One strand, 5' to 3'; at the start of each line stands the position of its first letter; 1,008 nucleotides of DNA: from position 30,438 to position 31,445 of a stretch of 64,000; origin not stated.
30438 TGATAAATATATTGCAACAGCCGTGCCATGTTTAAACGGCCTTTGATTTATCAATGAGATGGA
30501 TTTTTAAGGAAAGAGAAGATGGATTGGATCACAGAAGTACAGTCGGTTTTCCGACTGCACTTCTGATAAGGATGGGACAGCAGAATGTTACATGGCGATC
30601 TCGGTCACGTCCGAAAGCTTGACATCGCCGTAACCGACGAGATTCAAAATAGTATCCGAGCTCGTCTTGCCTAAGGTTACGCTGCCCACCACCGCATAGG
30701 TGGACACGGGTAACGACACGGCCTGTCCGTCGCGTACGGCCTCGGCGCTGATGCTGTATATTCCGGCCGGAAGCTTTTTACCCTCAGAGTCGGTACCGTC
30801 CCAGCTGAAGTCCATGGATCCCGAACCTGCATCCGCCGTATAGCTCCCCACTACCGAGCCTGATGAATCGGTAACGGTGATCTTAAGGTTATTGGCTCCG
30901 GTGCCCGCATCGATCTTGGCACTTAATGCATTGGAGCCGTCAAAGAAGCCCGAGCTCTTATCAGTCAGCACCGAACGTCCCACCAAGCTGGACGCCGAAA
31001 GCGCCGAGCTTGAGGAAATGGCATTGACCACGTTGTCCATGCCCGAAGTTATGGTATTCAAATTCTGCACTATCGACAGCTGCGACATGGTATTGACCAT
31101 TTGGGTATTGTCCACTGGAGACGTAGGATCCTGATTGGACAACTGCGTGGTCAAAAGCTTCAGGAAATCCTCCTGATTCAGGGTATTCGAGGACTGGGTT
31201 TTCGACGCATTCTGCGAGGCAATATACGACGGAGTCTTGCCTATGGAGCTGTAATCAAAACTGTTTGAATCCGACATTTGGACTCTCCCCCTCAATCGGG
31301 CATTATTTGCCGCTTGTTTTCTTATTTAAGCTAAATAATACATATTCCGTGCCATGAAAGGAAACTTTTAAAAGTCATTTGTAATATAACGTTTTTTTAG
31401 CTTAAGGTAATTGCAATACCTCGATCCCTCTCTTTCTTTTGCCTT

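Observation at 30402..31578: flgE is missing from its canonical position. flgD is an isolated gene flanked by a terminator, a perfect sigma54 promoter and a 15-bp hairpin.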

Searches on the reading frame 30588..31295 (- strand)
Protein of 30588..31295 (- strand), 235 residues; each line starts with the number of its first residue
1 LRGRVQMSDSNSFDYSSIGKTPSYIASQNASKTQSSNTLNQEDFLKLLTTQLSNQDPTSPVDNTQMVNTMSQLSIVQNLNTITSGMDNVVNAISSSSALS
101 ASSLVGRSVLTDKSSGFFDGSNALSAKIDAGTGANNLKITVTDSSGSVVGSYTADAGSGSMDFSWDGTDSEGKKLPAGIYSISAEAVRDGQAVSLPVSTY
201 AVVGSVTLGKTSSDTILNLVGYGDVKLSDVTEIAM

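Call 4: search_protein_families(library=pfam, proteins=[window:30588-31295:-])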
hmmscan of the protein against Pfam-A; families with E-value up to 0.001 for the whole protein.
window:30588-31295:- (235 aa): 4 families
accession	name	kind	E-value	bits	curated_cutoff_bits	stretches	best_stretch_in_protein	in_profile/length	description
PF03963.19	FlgD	-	7.4e-19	68.2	27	1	26-87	13-74/75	Flagellar hook capping protein - N-terminal region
PF13860.13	FlgD_ig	-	9.5e-15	54.8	27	1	115-189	5-78/79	FlgD Ig-like domain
PF13861.12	FLgD_tudor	-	8.7e-14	51.9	26.9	1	96-231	1-58/58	FlgD Tudor-like domain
PF10029.15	DUF2271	-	0.00047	20.3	27.3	1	154-191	70-107/136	Predicted periplasmic protein (DUF2271)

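Call 5: search_protein_families(library=ncbifam, proteins=[window:30588-31295:-])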
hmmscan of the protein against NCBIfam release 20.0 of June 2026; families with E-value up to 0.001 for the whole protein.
window:30588-31295:- (235 aa): 13 families
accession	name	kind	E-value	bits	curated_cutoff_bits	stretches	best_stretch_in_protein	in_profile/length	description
NF005176.1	PRK06655.1-1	equivalog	2.8e-51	174.2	230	1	40-233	2-196/197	flagellar hook assembly protein FlgD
NF009277.0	PRK12634.1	equivalog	9.1e-34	117.5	333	1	14-233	8-220/221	flagellar basal body rod modification protein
NF009453.0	PRK12813.1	equivalog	6.1e-30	104.4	264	1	26-232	17-218/223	flagellar basal body rod modification protein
NF007198.0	PRK09619.1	equivalog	6.6e-26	91.4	267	1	27-232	17-215/218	flagellar hook assembly protein FlgD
NF009276.0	PRK12633.1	equivalog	1.7e-21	77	383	1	29-232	17-226/234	flagellar basal body rod modification protein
NF009452.0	PRK12812.1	equivalog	2e-18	66.6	258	1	32-204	39-225/289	flagellar basal body rod modification protein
NF007197.1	PRK09618.1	equivalog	1.1e-16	61.1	129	1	26-113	12-97/138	flagellar hook assembly protein FlgD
NF004496.1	PRK05842.1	equivalog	4.2e-16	59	250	2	77-191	101-225/271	flagellar hook assembly protein FlgD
NF004670.1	PRK06009.1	equivalog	9.8e-13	48.5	124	1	39-112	1-71/108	flagellar hook assembly protein FlgD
NF008875.0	PRK11911.1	equivalog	1.5e-12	47.8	274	1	28-110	15-97/140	flagellar basal body rod modification protein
NF005278.0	PRK06792.1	equivalog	3.6e-10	39.9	257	1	28-112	40-124/190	flagellar basal body rod modification protein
NF053608.1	Lsa66_OmpA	equivalog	5.1e-06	25.2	700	1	132-185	174-227/581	fibronectin-binding adhesin Lsa66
NF052228.1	T9SS_PorZ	equivalog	0.00043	18.8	260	1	135-184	695-740/757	type IX secretion system anionic LPS delivery protein PorZ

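Call 8: find_homologous_proteins(query=window:30588-31295:-)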
Query window:30588-31295:- (235 aa): 495 proteins with E <= 0.001 among 1796 candidates; the best 120 are listed.
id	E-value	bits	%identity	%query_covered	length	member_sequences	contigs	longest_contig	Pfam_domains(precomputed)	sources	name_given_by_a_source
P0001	2.4e-131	453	100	97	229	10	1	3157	PF03963.20,PF13861.13,PF13860.13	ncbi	-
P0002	5.7e-116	403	88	97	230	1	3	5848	PF03963.20,PF13861.13,PF13860.13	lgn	-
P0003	3.5e-108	378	81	97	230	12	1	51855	PF03963.20,PF13861.13,PF13860.13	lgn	-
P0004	2.6e-104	365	79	97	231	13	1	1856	PF03963.20,PF13861.13,PF13860.13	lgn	-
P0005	4.4e-103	361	80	97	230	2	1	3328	PF03963.20,PF13861.13,PF13860.13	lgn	-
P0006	2.1e-102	359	79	97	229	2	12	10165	PF03963.20,PF13861.13,PF13860.13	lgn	-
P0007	2.2e-96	339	77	97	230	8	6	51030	PF03963.20,PF13861.13,PF13860.13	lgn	-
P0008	1.5e-95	337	76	95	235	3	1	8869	PF03963.20,PF13861.13,PF13860.13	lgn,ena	-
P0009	2.7e-95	336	75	97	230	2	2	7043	PF03963.20,PF13861.13,PF13860.13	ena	-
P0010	1.8e-94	333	75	97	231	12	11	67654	PF03963.20,PF13861.13,PF13860.13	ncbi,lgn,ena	-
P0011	1.7e-92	327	75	97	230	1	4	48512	PF03963.20,PF13861.13,PF13860.13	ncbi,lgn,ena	-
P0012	1.3e-86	307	70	97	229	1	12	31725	PF03963.20,PF13861.13,PF13860.13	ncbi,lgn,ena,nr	ncbi:MAG: flagellar hook assembly protein FlgD [Succinivibrio sp.]|nr:flagellar hook assembly protei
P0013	3.5e-86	306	69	95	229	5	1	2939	PF03963.20,PF13861.13,PF13860.13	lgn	-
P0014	2.7e-84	300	68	97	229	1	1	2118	PF03963.20,PF13861.13,PF13860.13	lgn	-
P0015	3.5e-83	296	66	96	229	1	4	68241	PF03963.20,PF13861.13,PF13860.13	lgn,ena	-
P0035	6.6e-73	263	61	95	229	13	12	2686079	PF03963.20,PF13861.13,PF13860.13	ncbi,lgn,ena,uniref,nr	ncbi:flagellar hook assembly protein FlgD [Succinivibrio dextrinosolvens]|uniref:flagellar hook asse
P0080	3.6e-42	162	43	92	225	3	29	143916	PF03963.20,PF13861.13,PF13860.13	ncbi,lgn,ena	-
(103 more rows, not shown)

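Call 9: find_related_loci(query=window:30588-31277:-, collection=genome_contigs, flank=10000)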
Query window:30588-31277:- (229 aa) in genome_contigs; peptide patterns used: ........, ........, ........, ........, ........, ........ (x = any residue, [..] = any of these).
141 stretches matched a pattern; 13 encode a relative of the query (tblastn E <= 1e-3); 13 distinct loci.
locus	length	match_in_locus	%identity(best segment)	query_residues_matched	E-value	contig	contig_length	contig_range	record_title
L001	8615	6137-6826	83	1-229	6e-112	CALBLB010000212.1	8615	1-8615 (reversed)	MAG TPA_asm: uncultured Succinatimonas sp. isolate SRR1747057_bin.64_CONCOCT_v1.1_MAG genome assembly, contig: ERZ808289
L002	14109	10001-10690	82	1-229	4e-111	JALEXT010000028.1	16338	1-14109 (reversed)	MAG: Succinatimonas sp. isolate SUG432 k141_1670130, whole genome shotgun sequence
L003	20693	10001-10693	79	1-229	3e-110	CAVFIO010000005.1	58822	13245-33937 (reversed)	Akkermansia muciniphila isolate H07667-L1_cleanbin_000007 genome assembly, contig: Spades_H07667-L1_contig_375, whole ge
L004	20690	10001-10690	82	1-229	5e-111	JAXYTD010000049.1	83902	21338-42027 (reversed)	MAG: bacterium isolate P058L1-21 NODE_46_length_83902_cov_12.577123, whole genome shotgun sequence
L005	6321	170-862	79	1-229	6e-104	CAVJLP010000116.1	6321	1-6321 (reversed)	Firmicutes bacterium CAG:534 isolate H07654-L1_cleanbin_000005 genome assembly, contig: Spades_H07654-L1_contig_9534, wh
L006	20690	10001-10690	76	1-228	1e-100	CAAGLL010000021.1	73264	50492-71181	MAG TPA_asm: uncultured Succinivibrio sp., isolate HGM20909, WGS project CAAGLL010000000 data, contig: SRS476348_14_k119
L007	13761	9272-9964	77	1-229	1e-99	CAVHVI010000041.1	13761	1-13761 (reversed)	Bacteroidaceae bacterium isolate G02628-L1_cleanbin_000010 genome assembly, contig: Spades_G02628-L1_contig_1028, whole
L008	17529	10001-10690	75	1-228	5e-98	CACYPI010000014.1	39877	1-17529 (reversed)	MAG: uncultured Aeromonadales bacterium isolate RUG12150 genome assembly, contig: RUG12150_asm_14, whole genome shotgun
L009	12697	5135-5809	76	7-229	3e-97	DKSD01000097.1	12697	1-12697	MAG TPA_asm: Succinatimonas sp. UBA7265 UBA7265_contig_3603, whole genome shotgun sequence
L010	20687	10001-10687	76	1-228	3e-94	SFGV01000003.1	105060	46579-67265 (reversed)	MAG: Succinatimonas hippei isolate W0P7.024 Contig56, whole genome shotgun sequence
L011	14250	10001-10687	75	1-228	4e-94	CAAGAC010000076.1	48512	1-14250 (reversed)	MAG TPA_asm: uncultured Succinivibrio sp., isolate HGM20911, WGS project CAAGAC010000000 data, contig: SRS476001_51_k119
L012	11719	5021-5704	71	6-229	1e-93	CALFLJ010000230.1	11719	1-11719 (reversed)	MAG TPA_asm: uncultured Succinatimonas sp. isolate ERR318705_bin.13_CONCOCT_v1.1_MAG genome assembly, contig: ERZ1764587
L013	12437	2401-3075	70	6-229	1e-92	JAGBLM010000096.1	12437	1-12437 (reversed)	MAG: Succinivibrio sp. isolate RGIG9224 Water_deer_Rumen-2__c427016, whole genome shotgun sequence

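Call 13: search_protein_families(library=pfam, proteins=[L003:5307-7067:+, L003:7120-8211:-, L003:8464-9711:+, L010:8031-9812:+, L010:6162-7841:+, L010:5419-6105:+, L010:4119-5402:+, L010:2986-4101:+, L010:1388-2974:+, L010:289-1383:+])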
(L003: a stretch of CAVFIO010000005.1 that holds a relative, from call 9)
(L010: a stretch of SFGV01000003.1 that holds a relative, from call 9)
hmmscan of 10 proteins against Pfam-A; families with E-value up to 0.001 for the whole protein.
L003:5307-7067:+ (586 aa): 1 family
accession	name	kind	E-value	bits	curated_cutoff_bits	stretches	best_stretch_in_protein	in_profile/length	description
PF01019.26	G_glu_transpept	-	8.9e-154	513.5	27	1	68-581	2-512/512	Gamma-glutamyltranspeptidase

L003:7120-8211:- (363 aa): 1 family
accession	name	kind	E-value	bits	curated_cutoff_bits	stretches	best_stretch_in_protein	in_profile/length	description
PF04607.23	RelA_SpoT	-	5.5e-21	75.4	27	1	81-188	1-100/113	Region found in RelA / SpoT proteins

L003:8464-9711:+ (415 aa): 1 family
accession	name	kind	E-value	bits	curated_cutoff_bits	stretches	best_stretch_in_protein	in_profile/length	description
PF00375.23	SDF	-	1e-118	397.2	27.9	1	9-397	1-386/387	Sodium:dicarboxylate symporter family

L010:8031-9812:+ (593 aa): 14 families
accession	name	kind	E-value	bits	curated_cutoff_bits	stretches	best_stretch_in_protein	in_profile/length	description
PF01926.29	MMR_HSR1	-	6.3e-59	197.5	21.9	2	4-122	2-113/113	50S ribosome-binding GTPase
PF02421.24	FeoB_N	-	5.3e-32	110.9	27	2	3-159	2-154/156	Ferrous iron transport protein B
PF14714.11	KH_dom-like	-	3.8e-26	91.6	27.3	1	435-515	1-81/81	KH-domain-like of EngA bacterial GTPase enzymes, C-terminal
PF00009.33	GTP_EFTU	-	5.8e-21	75.4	26.5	2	261-429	5-186/188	Elongation factor Tu GTP binding domain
PF04548.22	AIG1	-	1.4e-09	38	27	1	264-366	5-107/212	AIG1 family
PF00350.29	Dynamin_N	-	5.1e-09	36.8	27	0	263-295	2-33/168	Dynamin family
PF03193.22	RsgA_GTPase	-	3.5e-07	30.6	30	0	263-318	110-169/174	RsgA GTPase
PF13401.12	AAA_22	-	8.8e-07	29.7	27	0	3-78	7-78/130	AAA domain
PF13238.12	AAA_18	-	9.1e-06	26.6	29.4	0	4-25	1-22/128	AAA domain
PF13479.12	AAA_24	-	2.9e-05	24.4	27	0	259-296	2-36/195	AAA domain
PF02492.25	cobW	-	0.00013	22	20.7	0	307-389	84-163/180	CobW/HypB/UreG, nucleotide-binding domain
PF08477.19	Roc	-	0.00021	21.9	27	0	261-284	1-24/119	Ras of Complex, Roc, domain of DAPkinase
PF03029.23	ATP_bind_1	-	0.00023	21.5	27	0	296-392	80-177/240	Conserved hypothetical ATP binding protein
PF13671.12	AAA_33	-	0.00043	21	27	0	3-28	1-26/143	AAA domain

L010:6162-7841:+ (559 aa): 2 families
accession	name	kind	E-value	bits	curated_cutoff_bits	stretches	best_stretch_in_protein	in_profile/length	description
PF13360.13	PQQ_2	-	2.2e-47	162.1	27.6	2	109-318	26-232/233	Outer membrane protein assembly factor BamB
PF13570.13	Beta-prop_ACSF4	-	2e-26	93.6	133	2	66-234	60-214/329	Beta-alanine-activating enzyme, beta-propeller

L010:5419-6105:+ (228 aa): 11 families
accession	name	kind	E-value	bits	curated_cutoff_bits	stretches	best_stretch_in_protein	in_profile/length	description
PF09976.15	TPR_21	-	1.8e-40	139.2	25.5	1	15-206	1-192/193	Tetratricopeptide repeat-like domain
PF07719.23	TPR_2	-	5.4e-10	39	27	1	124-150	1-27/34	Tetratricopeptide repeat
PF13432.12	TPR_16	-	2.7e-08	34.5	32.7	1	92-150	1-57/65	Tetratricopeptide repeat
PF13181.12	TPR_8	-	3.7e-08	33.3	25.7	0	125-150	2-27/34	Tetratricopeptide repeat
PF00515.34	TPR_1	-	6.1e-06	26.3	27.8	0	125-150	2-27/34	Tetratricopeptide repeat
PF13428.12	TPR_14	-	7.6e-06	26.6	23.5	0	124-150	1-27/44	Tetratricopeptide repeat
PF13374.12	TPR_10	-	9.5e-06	25.9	27.5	1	126-150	4-28/42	Tetratricopeptide repeat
PF14559.12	TPR_19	-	1.3e-05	25.9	25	1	100-153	3-54/68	Tetratricopeptide repeat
PF13176.12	TPR_7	-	0.00014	22.1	27.9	0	126-150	1-25/36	Tetratricopeptide repeat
PF13424.12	TPR_12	-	0.00018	22.1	30.1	0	124-149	45-70/77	Tetratricopeptide repeat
PF13414.12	TPR_11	-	0.00054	20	26.8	0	133-149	3-19/42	TPR repeat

L010:4119-5402:+ (427 aa): 5 families
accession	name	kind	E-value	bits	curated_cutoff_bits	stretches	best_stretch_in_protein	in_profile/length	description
PF13393.11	tRNA-synt_His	-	1.8e-45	156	25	1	10-312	1-308/308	Histidyl-tRNA synthetase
PF00587.30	tRNA-synt_2b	-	2.3e-25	90.1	29.3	1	68-317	1-176/179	tRNA synthetase class II core domain (G, H, P, S and T)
PF03129.25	HGTP_anticodon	-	4.3e-12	46.5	21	1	329-419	1-90/94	Anticodon binding domain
PF00152.25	tRNA-synt_2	-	1.1e-07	31.7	25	0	103-190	92-170/308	tRNA synthetases class II (D, K and N)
PF01409.25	tRNA-synt_2d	-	6.4e-07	29.5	19.8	1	20-164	17-163/246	tRNA synthetases class II core domain (F)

L010:2986-4101:+ (371 aa): 1 family
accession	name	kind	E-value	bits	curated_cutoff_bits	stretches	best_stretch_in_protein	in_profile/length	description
PF04551.19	GcpE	-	2.6e-133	444.7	32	1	14-356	1-342/343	GcpE protein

L010:1388-2974:+ (528 aa): 5 families
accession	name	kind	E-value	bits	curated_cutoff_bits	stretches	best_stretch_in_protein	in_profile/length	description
PF13413.12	HTH_25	-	5.4e-11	42.6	24.6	1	130-190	1-61/62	Helix-turn-helix domain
PF13464.11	RodZ_C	-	2.2e-08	34.4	23.9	1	458-514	2-59/72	RodZ C-terminal domain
PF12844.13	HTH_19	-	1e-07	32.2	30.2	1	129-190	2-57/64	Helix-turn-helix domain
PF01381.28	HTH_3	-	3.2e-06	27.5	23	1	131-165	1-34/55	Helix-turn-helix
PF13560.12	HTH_31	-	9e-06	26.3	27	1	128-180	3-54/64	Helix-turn-helix domain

L010:289-1383:+ (364 aa): 2 families
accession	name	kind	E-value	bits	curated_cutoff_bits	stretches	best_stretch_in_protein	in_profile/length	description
PF21016.3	RlmN_N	-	1.4e-27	95.6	24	1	5-64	1-60/60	Ribosomal RNA large subunit methyltransferase N-terminal domain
PF04055.27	Radical_SAM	-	1.1e-15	58.7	29.5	1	107-280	1-162/166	Radical SAM superfamily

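Call 18: find_encoding_contigs(protein=P0035, flank=10000, max_places=2)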
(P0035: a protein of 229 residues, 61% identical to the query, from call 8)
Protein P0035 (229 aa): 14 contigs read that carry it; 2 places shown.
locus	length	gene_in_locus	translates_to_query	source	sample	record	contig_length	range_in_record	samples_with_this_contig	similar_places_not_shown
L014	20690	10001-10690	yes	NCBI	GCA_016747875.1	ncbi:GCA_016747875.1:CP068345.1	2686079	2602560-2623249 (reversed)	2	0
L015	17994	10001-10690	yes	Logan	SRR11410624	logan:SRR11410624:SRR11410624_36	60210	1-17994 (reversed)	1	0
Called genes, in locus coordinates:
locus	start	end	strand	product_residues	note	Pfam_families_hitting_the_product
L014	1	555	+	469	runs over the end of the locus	PF00501:AMP-binding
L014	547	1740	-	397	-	PF16539:FlgT_M, PF16538:FlgT_C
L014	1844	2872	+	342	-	PF17680:FlgO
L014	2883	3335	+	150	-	PF02169:LPP20 (weak)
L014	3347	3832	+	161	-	PF05130:FlgN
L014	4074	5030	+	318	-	PF00004:AAA, PF07728:AAA_5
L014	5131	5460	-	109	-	PF04316:FlgM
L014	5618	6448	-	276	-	PF08666:SAF, PF13144:ChapFlgA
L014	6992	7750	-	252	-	-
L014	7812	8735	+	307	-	PF03705:CheR_N, PF08241:Methyltransf_11 (faint), PF01739:CheR, PF08242:Methyltransf_12 (weak)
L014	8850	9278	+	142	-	PF00460:Flg_bb_rod (faint)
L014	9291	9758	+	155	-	PF00460:Flg_bb_rod (weak), PF06429:Flg_bbr_C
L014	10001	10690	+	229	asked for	PF03963:FlgD, PF13861:FLgD_tudor, PF13860:FlgD_ig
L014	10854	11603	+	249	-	PF22692:LlgE_F_G_D1, PF06429:Flg_bbr_C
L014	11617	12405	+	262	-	PF00460:Flg_bb_rod, PF22692:LlgE_F_G_D1, PF06429:Flg_bbr_C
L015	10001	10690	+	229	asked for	PF03963:FlgD, PF13861:FLgD_tudor, PF13860:FlgD_ig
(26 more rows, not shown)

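Call 19: find_encoding_contigs(protein=P0080, flank=10000, max_places=2)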
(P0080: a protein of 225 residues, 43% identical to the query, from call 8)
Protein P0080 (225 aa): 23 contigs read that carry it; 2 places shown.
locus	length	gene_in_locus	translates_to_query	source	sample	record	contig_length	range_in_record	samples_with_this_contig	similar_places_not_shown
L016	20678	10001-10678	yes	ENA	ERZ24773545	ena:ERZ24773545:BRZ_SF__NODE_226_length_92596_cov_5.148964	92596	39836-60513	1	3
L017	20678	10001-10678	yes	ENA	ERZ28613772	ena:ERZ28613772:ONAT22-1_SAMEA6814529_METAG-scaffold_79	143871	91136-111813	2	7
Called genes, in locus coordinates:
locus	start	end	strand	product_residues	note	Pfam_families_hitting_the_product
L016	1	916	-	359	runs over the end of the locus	PF13515:FUSC_2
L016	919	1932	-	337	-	-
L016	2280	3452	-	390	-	PF16548:FlgT_N, PF16539:FlgT_M, PF16538:FlgT_C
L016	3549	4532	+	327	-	PF17680:FlgO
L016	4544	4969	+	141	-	-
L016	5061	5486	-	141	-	PF05130:FlgN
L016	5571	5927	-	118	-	PF04316:FlgM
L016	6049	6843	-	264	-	PF13144:ChapFlgA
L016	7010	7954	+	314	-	PF01584:CheW, PF00072:Response_reg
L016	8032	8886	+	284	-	PF03705:CheR_N, PF01739:CheR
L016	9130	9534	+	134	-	PF00460:Flg_bb_rod (weak)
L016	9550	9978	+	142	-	PF00460:Flg_bb_rod (weak), PF06429:Flg_bbr_C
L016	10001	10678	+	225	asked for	PF03963:FlgD, PF13861:FLgD_tudor, PF13860:FlgD_ig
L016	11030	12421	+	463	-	PF00460:Flg_bb_rod, PF22692:LlgE_F_G_D1, PF07559:FlgE_D2, PF06429:Flg_bbr_C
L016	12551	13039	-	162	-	-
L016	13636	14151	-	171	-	-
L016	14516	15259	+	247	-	PF22692:LlgE_F_G_D1, PF06429:Flg_bbr_C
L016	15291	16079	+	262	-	PF00460:Flg_bb_rod, PF22692:LlgE_F_G_D1, PF06429:Flg_bbr_C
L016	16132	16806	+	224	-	PF02107:FlgH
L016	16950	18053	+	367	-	PF02119:FlgI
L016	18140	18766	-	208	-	-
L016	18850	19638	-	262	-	PF08241:Methyltransf_11 (weak), PF13649:Methyltransf_25 (faint)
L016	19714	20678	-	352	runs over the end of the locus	PF04055:Radical_SAM, PF06968:BATS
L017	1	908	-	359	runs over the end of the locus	PF13515:FUSC_2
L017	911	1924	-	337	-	-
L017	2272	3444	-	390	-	PF16548:FlgT_N, PF16539:FlgT_M, PF16538:FlgT_C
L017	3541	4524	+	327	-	PF17680:FlgO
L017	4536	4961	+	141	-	-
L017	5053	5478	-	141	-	PF05130:FlgN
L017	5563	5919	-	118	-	PF04316:FlgM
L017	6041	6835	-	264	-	PF13144:ChapFlgA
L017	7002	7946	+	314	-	PF01584:CheW, PF00072:Response_reg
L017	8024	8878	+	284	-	PF03705:CheR_N, PF01739:CheR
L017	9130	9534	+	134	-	PF00460:Flg_bb_rod (weak)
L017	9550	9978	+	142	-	PF00460:Flg_bb_rod (weak), PF06429:Flg_bbr_C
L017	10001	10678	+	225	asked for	PF03963:FlgD, PF13861:FLgD_tudor, PF13860:FlgD_ig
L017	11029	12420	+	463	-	PF00460:Flg_bb_rod, PF22692:LlgE_F_G_D1, PF07559:FlgE_D2, PF06429:Flg_bbr_C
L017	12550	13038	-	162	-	-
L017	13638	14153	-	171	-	-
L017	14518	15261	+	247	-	PF22692:LlgE_F_G_D1, PF06429:Flg_bbr_C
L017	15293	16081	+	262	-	PF00460:Flg_bb_rod, PF22692:LlgE_F_G_D1, PF06429:Flg_bbr_C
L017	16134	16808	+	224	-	PF02107:FlgH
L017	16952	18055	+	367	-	PF02119:FlgI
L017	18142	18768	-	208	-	-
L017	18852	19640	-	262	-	PF08241:Methyltransf_11 (weak), PF13649:Methyltransf_25 (faint)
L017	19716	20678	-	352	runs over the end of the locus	PF04055:Radical_SAM, PF06968:BATS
